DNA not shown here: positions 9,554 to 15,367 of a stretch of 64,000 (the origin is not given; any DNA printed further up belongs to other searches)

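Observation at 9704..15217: Giant Cdc15/MAP3K-epsilon-type STE kinase (1837 aa), candidate mitotic-exit / cytokinesis network kinase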

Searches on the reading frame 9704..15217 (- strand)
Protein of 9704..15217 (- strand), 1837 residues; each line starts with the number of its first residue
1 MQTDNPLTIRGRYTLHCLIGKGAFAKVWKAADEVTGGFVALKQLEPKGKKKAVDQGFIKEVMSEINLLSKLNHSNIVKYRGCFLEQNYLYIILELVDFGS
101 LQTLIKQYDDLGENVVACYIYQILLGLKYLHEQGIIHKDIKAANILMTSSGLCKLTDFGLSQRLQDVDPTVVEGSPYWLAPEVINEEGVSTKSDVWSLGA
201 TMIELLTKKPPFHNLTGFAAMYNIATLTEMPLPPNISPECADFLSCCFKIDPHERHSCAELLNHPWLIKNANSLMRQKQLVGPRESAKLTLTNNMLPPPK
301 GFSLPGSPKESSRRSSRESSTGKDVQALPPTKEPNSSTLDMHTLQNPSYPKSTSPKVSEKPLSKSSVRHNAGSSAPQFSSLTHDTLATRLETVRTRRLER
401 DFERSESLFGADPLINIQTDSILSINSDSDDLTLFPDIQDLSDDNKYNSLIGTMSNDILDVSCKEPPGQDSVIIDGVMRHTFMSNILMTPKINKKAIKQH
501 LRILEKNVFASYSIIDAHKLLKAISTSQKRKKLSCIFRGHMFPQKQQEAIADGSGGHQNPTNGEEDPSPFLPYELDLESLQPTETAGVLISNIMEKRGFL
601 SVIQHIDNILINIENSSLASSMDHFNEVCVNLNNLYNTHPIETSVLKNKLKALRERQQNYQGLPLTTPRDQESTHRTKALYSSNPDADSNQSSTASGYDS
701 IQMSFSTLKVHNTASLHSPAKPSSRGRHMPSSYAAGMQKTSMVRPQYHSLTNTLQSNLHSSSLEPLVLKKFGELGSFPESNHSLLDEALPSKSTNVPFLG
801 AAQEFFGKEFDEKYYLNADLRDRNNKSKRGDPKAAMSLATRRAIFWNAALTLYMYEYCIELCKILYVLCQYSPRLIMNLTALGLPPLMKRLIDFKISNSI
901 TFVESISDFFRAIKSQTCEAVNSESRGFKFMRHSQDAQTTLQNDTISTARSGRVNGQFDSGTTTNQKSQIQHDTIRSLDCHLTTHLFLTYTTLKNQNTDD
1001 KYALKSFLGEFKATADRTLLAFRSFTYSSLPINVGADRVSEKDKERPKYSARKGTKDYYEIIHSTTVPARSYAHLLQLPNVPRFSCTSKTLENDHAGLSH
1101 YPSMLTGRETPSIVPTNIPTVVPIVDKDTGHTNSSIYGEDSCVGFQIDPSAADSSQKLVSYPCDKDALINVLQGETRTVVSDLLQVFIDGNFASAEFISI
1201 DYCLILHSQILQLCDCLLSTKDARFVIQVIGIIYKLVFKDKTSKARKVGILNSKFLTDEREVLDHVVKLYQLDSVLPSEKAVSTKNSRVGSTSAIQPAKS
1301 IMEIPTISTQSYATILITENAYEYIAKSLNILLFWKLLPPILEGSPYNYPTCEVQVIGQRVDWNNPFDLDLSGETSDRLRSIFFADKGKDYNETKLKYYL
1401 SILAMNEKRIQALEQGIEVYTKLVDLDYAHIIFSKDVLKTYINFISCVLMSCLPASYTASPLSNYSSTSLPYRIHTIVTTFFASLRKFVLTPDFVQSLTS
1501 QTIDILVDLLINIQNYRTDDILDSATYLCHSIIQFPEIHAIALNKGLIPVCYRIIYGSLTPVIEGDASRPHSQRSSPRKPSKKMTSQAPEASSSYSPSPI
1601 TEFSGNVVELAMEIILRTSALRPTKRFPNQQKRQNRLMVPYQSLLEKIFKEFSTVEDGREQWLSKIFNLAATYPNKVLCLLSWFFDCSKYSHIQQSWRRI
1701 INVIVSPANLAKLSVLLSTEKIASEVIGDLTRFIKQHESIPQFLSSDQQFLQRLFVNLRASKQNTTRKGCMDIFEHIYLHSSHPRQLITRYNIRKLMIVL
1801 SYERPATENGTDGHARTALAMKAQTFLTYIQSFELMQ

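Call 4: search_protein_families(library=pfam, proteins=[window:9704-15217:-], max_evalue=0.1)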
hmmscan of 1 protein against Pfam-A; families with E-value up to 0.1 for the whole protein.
window:9704-15217:- (1837 aa): 5 families
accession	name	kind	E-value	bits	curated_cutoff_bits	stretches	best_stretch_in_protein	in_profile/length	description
PF00069.31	Pkinase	-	4.9e-70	236.4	31.7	1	14-267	2-263/263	Protein kinase domain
PF07714.23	PK_Tyr_Ser-Thr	-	9.3e-50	169.8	23.1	1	15-263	3-256/258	Protein tyrosine and serine/threonine kinase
PF14531.12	Kinase-like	-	0.0029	17.4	25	1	128-212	159-251/289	Kinase-like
PF03109.22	ABC1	-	0.012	15.2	22.9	1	110-166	170-219/244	ABC1 atypical kinase-like domain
PF06293.20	Kdo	-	0.097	12.5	21.3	0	90-151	94-155/207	Lipopolysaccharide kinase (Kdo/WaaP) family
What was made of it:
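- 14417..15178 (-): Protein kinase domain, aa 14-267 (STE group, Cdc15 subfamily). Contains Gly-loop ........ (aa 20), VALK Lys42, catalytic Asp139 and DFG Asp157. Pfam PF00069 E 4.9e-70 (call 4).
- On Cdc15/Cdc7/SepH/SepA/MAP3K-epsilon kinases (STE/STE11/CDC15): Pfam Pkinase covers aa 14-267 with E 4.9e-70 (call 4).
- On STE20/GCK (Hippo/MST-type) kinases: Pfam finds no accessory domain (call 4).
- Checked: Pfam Pkinase matches aa 14-267 with E 4.9e-70 (call 4).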
